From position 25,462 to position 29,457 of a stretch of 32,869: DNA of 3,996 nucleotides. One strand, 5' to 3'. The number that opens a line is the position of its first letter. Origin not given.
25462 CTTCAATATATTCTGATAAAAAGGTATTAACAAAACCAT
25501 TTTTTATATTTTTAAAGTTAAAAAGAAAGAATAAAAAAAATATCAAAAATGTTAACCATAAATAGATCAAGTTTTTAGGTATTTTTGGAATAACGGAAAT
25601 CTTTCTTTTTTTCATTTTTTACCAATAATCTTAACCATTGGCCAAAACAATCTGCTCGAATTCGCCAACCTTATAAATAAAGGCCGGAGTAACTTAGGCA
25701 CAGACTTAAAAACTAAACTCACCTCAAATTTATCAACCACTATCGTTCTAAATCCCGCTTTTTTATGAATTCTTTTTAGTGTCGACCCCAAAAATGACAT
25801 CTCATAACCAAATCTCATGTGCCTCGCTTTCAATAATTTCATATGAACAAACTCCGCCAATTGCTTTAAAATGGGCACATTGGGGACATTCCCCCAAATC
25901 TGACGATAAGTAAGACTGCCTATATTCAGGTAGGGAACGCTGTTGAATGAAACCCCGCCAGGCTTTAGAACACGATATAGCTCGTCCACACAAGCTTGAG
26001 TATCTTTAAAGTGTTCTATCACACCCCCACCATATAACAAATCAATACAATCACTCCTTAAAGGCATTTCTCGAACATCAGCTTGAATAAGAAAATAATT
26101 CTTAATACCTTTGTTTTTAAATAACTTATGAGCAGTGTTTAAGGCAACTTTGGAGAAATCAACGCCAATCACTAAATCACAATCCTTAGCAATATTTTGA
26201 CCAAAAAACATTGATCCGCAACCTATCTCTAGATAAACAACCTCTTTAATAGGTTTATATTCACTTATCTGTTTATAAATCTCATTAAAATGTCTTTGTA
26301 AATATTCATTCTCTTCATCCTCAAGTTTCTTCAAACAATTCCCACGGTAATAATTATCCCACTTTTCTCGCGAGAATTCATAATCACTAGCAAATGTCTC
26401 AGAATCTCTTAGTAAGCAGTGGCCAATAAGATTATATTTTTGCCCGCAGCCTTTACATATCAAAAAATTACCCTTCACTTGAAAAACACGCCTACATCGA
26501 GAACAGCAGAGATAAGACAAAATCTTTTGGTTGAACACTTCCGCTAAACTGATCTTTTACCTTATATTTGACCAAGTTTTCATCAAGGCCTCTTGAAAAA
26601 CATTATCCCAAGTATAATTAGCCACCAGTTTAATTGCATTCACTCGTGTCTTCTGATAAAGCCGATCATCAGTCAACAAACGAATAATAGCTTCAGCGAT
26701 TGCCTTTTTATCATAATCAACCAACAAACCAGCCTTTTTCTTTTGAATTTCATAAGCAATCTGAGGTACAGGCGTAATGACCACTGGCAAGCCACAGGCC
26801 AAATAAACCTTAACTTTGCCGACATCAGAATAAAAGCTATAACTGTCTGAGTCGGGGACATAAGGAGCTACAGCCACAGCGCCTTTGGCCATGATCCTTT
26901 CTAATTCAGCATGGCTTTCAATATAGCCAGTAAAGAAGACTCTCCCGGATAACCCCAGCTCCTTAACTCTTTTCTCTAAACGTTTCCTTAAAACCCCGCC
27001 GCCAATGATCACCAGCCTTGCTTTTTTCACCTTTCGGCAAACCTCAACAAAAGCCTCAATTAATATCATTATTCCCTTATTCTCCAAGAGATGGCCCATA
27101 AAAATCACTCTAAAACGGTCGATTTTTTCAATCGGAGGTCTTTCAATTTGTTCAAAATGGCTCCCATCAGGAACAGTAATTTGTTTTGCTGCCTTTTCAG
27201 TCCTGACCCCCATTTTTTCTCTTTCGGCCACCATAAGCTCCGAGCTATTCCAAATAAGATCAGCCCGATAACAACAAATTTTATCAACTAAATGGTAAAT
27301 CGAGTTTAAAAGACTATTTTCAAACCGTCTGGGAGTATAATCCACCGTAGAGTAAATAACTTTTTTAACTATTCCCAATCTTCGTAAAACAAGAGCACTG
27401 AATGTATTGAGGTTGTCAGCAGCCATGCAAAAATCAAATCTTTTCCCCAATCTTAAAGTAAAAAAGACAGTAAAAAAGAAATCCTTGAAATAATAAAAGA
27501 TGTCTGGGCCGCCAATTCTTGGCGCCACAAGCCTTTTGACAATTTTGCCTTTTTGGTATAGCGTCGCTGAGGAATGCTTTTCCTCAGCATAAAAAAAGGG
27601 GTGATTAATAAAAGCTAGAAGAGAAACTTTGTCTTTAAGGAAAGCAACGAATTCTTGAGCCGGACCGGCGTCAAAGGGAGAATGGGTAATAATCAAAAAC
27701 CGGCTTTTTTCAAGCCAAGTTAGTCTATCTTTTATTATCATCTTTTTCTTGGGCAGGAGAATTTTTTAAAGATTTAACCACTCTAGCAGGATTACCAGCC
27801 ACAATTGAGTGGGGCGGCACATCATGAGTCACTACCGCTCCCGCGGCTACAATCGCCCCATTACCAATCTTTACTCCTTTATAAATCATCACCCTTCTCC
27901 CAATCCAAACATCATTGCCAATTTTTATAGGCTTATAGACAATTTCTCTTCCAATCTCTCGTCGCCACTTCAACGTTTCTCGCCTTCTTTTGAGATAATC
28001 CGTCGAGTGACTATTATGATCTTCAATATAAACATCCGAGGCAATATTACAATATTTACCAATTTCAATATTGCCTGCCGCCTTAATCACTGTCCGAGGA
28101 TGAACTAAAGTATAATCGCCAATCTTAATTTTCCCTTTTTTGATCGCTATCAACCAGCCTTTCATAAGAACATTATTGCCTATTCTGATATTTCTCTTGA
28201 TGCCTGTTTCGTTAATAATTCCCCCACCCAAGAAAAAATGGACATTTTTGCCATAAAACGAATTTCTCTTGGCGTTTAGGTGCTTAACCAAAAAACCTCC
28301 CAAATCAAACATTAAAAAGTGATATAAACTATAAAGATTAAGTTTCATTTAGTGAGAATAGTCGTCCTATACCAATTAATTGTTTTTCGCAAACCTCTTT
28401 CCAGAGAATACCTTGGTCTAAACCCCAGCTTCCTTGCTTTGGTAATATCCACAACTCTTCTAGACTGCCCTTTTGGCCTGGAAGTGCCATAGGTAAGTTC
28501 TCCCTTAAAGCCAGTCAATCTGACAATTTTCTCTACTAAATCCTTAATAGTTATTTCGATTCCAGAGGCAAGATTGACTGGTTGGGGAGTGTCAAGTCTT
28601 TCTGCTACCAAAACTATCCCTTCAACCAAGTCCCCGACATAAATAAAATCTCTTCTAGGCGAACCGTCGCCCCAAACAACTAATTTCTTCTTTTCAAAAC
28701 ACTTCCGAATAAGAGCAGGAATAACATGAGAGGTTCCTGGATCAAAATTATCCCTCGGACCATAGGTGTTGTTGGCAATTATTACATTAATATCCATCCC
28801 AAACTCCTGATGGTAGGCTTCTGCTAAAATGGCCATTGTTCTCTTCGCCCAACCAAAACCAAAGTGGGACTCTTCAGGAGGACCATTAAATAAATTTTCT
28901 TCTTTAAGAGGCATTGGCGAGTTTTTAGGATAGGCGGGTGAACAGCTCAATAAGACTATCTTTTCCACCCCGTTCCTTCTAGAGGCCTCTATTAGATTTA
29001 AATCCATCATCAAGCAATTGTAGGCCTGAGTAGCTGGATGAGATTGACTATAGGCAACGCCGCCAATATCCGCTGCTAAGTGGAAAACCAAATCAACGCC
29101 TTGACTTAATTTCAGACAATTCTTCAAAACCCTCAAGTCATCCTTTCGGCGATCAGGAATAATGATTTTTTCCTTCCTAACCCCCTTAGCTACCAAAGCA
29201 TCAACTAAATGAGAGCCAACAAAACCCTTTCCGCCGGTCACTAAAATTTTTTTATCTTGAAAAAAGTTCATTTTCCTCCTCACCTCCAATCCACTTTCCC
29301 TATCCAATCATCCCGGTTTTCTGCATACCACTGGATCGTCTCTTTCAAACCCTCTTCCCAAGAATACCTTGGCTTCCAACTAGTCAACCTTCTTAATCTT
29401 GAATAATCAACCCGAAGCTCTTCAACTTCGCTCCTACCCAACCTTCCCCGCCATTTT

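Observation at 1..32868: Window-filling single-strand glycan-assembly superoperon with an unusually high methylation load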

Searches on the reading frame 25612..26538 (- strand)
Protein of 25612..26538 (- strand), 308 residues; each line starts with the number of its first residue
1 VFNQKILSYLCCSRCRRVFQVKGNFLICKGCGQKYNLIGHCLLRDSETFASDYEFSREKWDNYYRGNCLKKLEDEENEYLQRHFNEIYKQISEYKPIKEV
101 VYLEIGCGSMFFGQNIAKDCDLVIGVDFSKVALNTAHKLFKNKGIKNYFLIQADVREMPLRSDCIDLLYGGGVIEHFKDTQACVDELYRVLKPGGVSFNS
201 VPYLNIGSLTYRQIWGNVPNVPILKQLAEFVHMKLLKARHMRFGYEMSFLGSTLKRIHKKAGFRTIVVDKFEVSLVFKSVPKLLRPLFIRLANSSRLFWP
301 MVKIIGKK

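Call 6: search_protein_families(library=pfam, proteins=[window:25612-26538:-], max_evalue=0.01)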
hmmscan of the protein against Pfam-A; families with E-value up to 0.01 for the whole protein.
window:25612-26538:- (308 aa): 7 families
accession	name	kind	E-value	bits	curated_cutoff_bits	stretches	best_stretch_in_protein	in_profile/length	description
PF08241.18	Methyltransf_11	-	2.2e-18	67.1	21.2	1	103-196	1-92/95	Methyltransferase domain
PF13847.12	Methyltransf_31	-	5.4e-17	62.3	27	1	99-196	4-106/145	Methyltransferase domain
PF13649.12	Methyltransf_25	-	3.5e-16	60.1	27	1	103-195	2-97/97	Methyltransferase domain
PF08242.18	Methyltransf_12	-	2e-12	48.1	30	1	103-196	1-97/98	Methyltransferase domain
PF01209.24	Ubie_methyltran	-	3e-09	37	20.1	1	103-266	52-216/233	ubiE/COQ5 methyltransferase family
PF13489.12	Methyltransf_23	-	3e-07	30.8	27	1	79-265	4-161/164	Methyltransferase domain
PF08003.17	Methyltransf_9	-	0.0026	17.2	23.8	1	95-195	112-213/315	Protein of unknown function (DUF1698)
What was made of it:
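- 25612..26538 (-): Class I SAM methyltransferase with an N-terminal Cys4 zinc-ribbon. PF08241 67 bits, call 6.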

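Call 14: search_protein_families(library=ncbifam, proteins=[window:25612-26538:-], max_evalue=0.001)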
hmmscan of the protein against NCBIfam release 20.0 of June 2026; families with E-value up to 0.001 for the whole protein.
window:25612-26538:- (308 aa): 23 families
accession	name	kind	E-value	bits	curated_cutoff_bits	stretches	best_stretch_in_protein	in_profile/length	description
TIGR01983.1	UbiG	equivalog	3.9e-12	46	102.95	1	55-200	8-152/228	bifunctional 2-polyprenyl-6-hydroxyphenol methylase/3-demethylubiquinol 3-O-methyltransferase UbiG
TIGR02072.1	BioC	equivalog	7.1e-12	45.7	184.95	1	80-200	15-133/244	malonyl-ACP O-methyltransferase BioC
NF001244.0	PRK00216.1-5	equivalog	2e-11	43.6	216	1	91-196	41-150/236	bifunctional demethylmenaquinone methyltransferase/2-methoxy-6-polyprenyl-1,4-benzoquinol methylase UbiE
NF008823.0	PRK11873.1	subfamily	6.3e-10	39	263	1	114-195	96-177/272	arsenite methyltransferase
TIGR01934.1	MenG_MenH_UbiE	subfamily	1.1e-09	38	158.35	1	95-196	36-138/223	ubiquinone/menaquinone biosynthesis methyltransferase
NF007610.0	PRK10258.1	equivalog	6.3e-09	35.5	342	1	75-221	21-159/251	malonyl-ACP O-methyltransferase BioC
NF008264.0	PRK11036.1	equivalog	1.4e-08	34.5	366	1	96-221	42-168/261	tRNA uridine 5-oxyacetic acid(34) methyltransferase CmoM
NF045667.1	MTase_DVU1556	equivalog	6.8e-08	32.2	155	1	103-196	27-116/213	DVU_1556 family methyltransferase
NF001243.0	PRK00216.1-4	equivalog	8.6e-08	31.8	235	1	103-196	52-148/237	demethylmenaquinone methyltransferase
TIGR02752.1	MenG_heptapren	equivalog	1e-07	31.7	419.85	1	103-196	50-146/231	demethylmenaquinone methyltransferase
NF041536.1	ArsM_DUF2284_UU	exception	1.1e-07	30.6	575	1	103-195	81-176/459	arsenite methyltransferase/DUF2284 domain selenoprotein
NF047649.1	MTase_UXPK_star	exception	3.2e-07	29.7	460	1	103-195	82-177/283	methyltransferase/UXPK-star double selenoprotein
NF041537.1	ArsM_AhpD_UU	exception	7.9e-07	28.2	510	1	103-195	81-176/345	arsenite methyltransferase/AhpD domain selenoprotein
TIGR00452.1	TIGR00452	equivalog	1.3e-06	27.4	275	1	94-195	113-215/316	tRNA 5-methoxyuridine(34)/uridine 5-oxyacetic acid(34) synthase CmoB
NF040539.1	AST_met_ArsM_2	exception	1.4e-06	28.4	240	1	103-196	61-160/262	putative arsinothricin biosynthesis methyltransferase ArsM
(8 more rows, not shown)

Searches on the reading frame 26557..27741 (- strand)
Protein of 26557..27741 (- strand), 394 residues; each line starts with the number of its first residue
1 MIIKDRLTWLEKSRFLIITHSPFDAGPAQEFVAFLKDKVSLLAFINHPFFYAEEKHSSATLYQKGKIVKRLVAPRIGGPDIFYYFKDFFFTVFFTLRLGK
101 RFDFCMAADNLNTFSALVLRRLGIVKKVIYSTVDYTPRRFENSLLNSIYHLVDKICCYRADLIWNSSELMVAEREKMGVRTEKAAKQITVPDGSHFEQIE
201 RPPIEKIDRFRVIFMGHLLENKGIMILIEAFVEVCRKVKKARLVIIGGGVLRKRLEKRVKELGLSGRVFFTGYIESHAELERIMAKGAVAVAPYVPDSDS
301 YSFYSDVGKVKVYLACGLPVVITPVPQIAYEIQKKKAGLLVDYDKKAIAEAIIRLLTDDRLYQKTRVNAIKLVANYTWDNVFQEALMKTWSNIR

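Call 6: search_protein_families(library=pfam, proteins=[window:26557-27741:-], max_evalue=0.01)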
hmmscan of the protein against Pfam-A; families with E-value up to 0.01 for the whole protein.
window:26557-27741:- (394 aa): 2 families
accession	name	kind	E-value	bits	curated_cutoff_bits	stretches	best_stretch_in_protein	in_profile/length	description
PF13692.12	Glyco_trans_1_4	-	2e-26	93.4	27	1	210-358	2-142/142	Glycosyl transferases group 1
PF00534.26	Glycos_transf_1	-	1.5e-24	86.9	26.4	1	207-371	13-171/172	Glycosyl transferases group 1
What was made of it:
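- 26557..27741 (-): GT4 (GT-B) glycosyltransferase. PF13692 and PF00534, call 6.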

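Call 15: search_protein_families(library=ncbifam, proteins=[window:26557-27741:-], max_evalue=0.01)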
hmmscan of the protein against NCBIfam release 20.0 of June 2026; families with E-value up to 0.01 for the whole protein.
window:26557-27741:- (394 aa): 27 families (the best 25 are shown)
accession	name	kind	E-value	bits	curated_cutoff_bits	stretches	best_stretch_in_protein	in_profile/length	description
TIGR03088.1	stp2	hypoth_equivalog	6.1e-13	48.6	409.05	1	191-371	176-351/374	TIGR03088 family PEP-CTERM/XrtA system glycosyltransferase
NF050056.1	ProtGlycPglH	equivalog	1.1e-12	47.7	600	1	186-386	157-347/354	GalNAc-alpha-(1->4)-GalNAc-alpha-(1->3)-diNAcBac-PP-undecaprenol alpha-1,4-N-acetyl-D-galactosaminyltransferase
NF050063.1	ProtGlycPglJ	equivalog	2.3e-12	46.8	500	1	111-382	95-356/363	N-acetylgalactosamine-N,N'-diacetylbacillosaminyl-diphospho-undecaprenol 4-alpha-N-acetylgalactosaminyltransferase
TIGR04005.1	wcaL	equivalog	5e-12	45.4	537.6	1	115-353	132-365/406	colanic acid biosynthesis glycosyltransferase WcaL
TIGR03999.1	thiol_BshA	equivalog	5.1e-11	42.1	273.7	1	213-378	203-359/375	N-acetyl-alpha-D-glucosaminyl L-malate synthase BshA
TIGR04063.1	stp3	hypoth_equivalog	6.1e-11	41.8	442.05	1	213-379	217-382/397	TIGR04063 family PEP-CTERM/XrtA system glycosyltransferase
NF038295.1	EPS_HpsP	equivalog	6.5e-11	41.9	550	1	207-386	205-381/388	hormogonium polysaccharide biosynthesis glycosyltransferase HpsP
TIGR04047.1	MSMEG_0565_glyc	hypoth_equivalog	3.4e-10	39.6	259.85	1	215-385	199-367/373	MSMEG_0565 family glycosyltransferase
NF041876.1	EPS_EpsE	equivalog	3.5e-10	39.7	400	1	195-369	196-372/389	exopolysaccharide biosynthesis GT4 family glycosyltransferase EpsE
TIGR03449.1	mycothiol_MshA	equivalog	4.7e-10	38.9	462.5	1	212-384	223-395/406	D-inositol-3-phosphate glycosyltransferase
NF041010.1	glycosy_Agl16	equivalog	1.8e-09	36.9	575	1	143-384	117-343/352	glycosylation protein Agl16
TIGR04157.1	glyco_rSAM_CFB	subfamily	4.6e-09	35.8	400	1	212-385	230-401/406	TIGR04157 family glycosyltransferase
NF038298.1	EPS_HpsO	equivalog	1.2e-08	34.1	575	1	207-385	199-380/388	hormogonium polysaccharide biosynthesis glycosyltransferase HpsO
NF046085.1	XrtY_assoc_Gly1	equivalog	5.8e-08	32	400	1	201-382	204-373/387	XrtY-associated glycosyltransferase XYAG1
NF047880.1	glyco_SdgA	exception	1.6e-07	30.3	800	1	193-383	299-481/488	serine-aspartate repeat adhesin O-glycosyltransferase SdgA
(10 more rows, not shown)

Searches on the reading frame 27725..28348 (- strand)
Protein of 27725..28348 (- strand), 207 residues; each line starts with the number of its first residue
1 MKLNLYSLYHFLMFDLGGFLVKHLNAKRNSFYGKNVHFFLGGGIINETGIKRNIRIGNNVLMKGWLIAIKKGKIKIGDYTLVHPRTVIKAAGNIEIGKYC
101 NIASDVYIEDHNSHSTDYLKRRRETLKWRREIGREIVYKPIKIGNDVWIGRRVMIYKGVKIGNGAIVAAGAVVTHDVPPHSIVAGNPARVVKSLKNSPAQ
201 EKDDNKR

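Call 6: search_protein_families(library=pfam, proteins=[window:27725-28348:-], max_evalue=0.01)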
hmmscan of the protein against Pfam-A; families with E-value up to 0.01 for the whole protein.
window:27725-28348:- (207 aa): 4 families
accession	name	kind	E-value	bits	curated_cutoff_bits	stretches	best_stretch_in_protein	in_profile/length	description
PF00132.30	Hexapep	-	1.6e-16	59.7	27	2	141-175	2-36/36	Bacterial transferase hexapeptide (six repeats)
PF14602.12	Hexapep_2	-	4.8e-08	33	27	1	140-174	1-33/34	Hexapeptide repeat of succinyl-transferase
PF25084.1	LbH_EIF2B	-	2.3e-05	24.8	54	0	140-176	61-96/105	EIF2B subunit epsilon LbH domain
PF21711.3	DCTN5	-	0.0083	16.2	40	0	141-192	108-155/182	Dynactin subunit 5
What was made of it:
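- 27725..28348 (-): Left-handed beta-helix (hexapeptide) acetyltransferase, WbbJ-like. PF00132, call 6.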

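Call 16: search_protein_families(library=ncbifam, proteins=[window:27725-28348:-], max_evalue=1e-10)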
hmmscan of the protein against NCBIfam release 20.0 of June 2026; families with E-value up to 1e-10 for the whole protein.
window:27725-28348:- (207 aa): 23 families
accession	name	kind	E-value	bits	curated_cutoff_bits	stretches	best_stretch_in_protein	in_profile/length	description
NF007240.0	PRK09677.1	equivalog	1.1e-26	93.5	243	1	68-194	60-184/192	putative lipopolysaccharide biosynthesis O-acetyl transferase WbbJ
TIGR03308.1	phn_thr-fam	hypoth_equivalog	8.7e-23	81.2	201.65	1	72-193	35-161/204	phosphonate metabolim protein, transferase hexapeptide repeat family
NF000311.1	Vat_ABCDEFH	equivalog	5e-21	75.2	300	1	94-193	58-163/201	Vat family streptogramin A O-acetyltransferase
NF007499.0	PRK10092.1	equivalog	4.9e-20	72.1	314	1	88-194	88-183/183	maltose O-acetyltransferase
TIGR03532.1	DapD_Ac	equivalog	2.8e-18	66.4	231.75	1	139-199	159-219/231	2,3,4,5-tetrahydropyridine-2,6-dicarboxylate N-acetyltransferase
NF033468.1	stregram_VatI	exception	3.3e-18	66.2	415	1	95-193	61-165/208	streptogramin A O-acetyltransferase Vat(I)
NF000101.1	stregram_VatA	exception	8e-18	64.9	450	1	138-192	116-170/219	streptogramin A O-acetyltransferase Vat(A)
NF007797.0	PRK10502.1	subfamily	9.4e-18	64.5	192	1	55-193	54-178/183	WcaF family extracellular polysaccharide biosynthesis acetyltransferase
NF000097.1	stregram_VatC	exception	1.1e-17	64.6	425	1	135-192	112-170/212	streptogramin A O-acetyltransferase Vat(C)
NF007076.0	PRK09527.1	equivalog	5.3e-17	61.9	347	1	135-196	126-187/203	galactoside O-acetyltransferase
NF058585.1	HptprglPActTf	PfamEq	7.5e-17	61.4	300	1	140-203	106-169/172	heptaprenylglyceryl phosphate O-acetyltransferase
NF000147.1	stregram_VatF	exception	5.1e-16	58.8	400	1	96-193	69-173/221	streptogramin A O-acetyltransferase Vat(F)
TIGR03570.1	NeuD_NnaD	subfamily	9.7e-16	58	160.8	1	141-189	154-202/202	NeuD/PglB/VioB family sugar acetyltransferase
NF000020.1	stregram_VatE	exception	3.4e-15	56.2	450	1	52-191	11-166/214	streptogramin A O-acetyltransferase Vat(E)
NF000504.1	stregram_VatH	exception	3.6e-15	56.4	475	1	96-195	67-173/216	streptogramin A O-acetyltransferase Vat(H)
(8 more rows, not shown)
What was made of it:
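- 27725..28348 (-): PRK09677 93 bits, below cut-off, call 16.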

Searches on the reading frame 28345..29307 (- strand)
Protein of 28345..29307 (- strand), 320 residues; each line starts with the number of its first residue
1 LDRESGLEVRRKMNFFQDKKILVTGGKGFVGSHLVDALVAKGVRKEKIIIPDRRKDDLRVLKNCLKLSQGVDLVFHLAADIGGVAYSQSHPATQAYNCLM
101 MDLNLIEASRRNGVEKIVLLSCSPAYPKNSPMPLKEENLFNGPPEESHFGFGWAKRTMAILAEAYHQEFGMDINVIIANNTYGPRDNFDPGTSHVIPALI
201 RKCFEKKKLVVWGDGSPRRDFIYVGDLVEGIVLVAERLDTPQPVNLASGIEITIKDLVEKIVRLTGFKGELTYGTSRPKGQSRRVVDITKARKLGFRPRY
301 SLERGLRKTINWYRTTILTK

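Call 6: search_protein_families(library=pfam, proteins=[window:28345-29307:-], max_evalue=0.01)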
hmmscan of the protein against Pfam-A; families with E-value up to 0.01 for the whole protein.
window:28345-29307:- (320 aa): 5 families
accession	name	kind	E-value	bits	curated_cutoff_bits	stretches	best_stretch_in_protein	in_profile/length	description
PF01370.27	Epimerase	-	6.2e-53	180.1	20.9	1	21-246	1-239/240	NAD dependent epimerase/dehydratase family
PF16363.11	GDP_Man_Dehyd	-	7.8e-35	121.3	27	2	70-309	75-332/332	GDP-mannose 4,6 dehydratase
PF01073.25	3Beta_HSD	-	4.1e-09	36.3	22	1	22-57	1-35/280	3-beta hydroxysteroid dehydrogenase/isomerase family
PF02719.21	Polysacc_synt_2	-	1.1e-06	28.5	20.2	0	65-123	70-129/293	Polysaccharide biosynthesis protein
PF07993.18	NAD_binding_4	-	0.00049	19.8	20.1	0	23-58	1-36/258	Male sterility protein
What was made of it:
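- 28345..29307 (-): Extended SDR, GDP-L-fucose-synthase-like 3,5-epimerase/4-reductase. PF01370 180 bits, call 6.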

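Call 16: search_protein_families(library=ncbifam, proteins=[window:28345-29307:-], max_evalue=1e-10)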
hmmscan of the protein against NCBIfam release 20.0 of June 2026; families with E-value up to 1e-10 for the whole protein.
window:28345-29307:- (320 aa): 11 families
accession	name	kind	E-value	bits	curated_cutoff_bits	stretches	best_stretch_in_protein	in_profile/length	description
NF047922.1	GDPFucSynFcl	equivalog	9.4e-69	232.2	500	1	18-314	2-302/308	GDP-L-fucose synthase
TIGR04180.1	EDH_00030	hypoth_equivalog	2.7e-38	131.7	475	1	57-293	57-288/297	NAD-dependent 4,6-dehydratase LegB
TIGR01181.1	dTDP_gluc_dehyt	equivalog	5.1e-32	111.2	365.1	1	69-315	72-313/321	dTDP-glucose 4,6-dehydratase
TIGR01179.1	galE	equivalog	2.2e-21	76.1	262.3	1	57-315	58-327/332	UDP-glucose 4-epimerase GalE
NF007490.0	PRK10084.1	subfamily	5.7e-18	65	649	1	156-314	172-335/361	dTDP-glucose 4,6-dehydratase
NF011728.1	PRK15181.1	equivalog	1.2e-16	60.7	760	1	56-314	76-338/348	Vi polysaccharide biosynthesis UDP-N-acetylglucosaminuronic acid C-4 epimerase TviC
NF007582.0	PRK10217.1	equivalog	1.2e-15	57.5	698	1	157-314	166-332/355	dTDP-glucose 4,6-dehydratase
TIGR02622.1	CDP_4_6_dhtase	equivalog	2.7e-13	49.8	278.45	0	58-317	66-334/352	CDP-glucose 4,6-dehydratase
TIGR02197.1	heptose_epim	equivalog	1.1e-12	47.7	274.6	0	68-314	64-314/316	ADP-glyceromanno-heptose 6-epimerase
TIGR03466.1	HpnA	hypoth_equivalog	1.7e-11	43.6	367.65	0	20-268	2-249/327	hopanoid-associated sugar epimerase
NF042422.1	oxyalk_red_OleD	equivalog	3e-11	43.3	580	0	20-238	2-218/329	2-alkyl-3-oxoalkanoate reductase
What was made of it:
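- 28345..29307 (-): NF047922 Fcl 232 bits, below cut-off, call 16.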
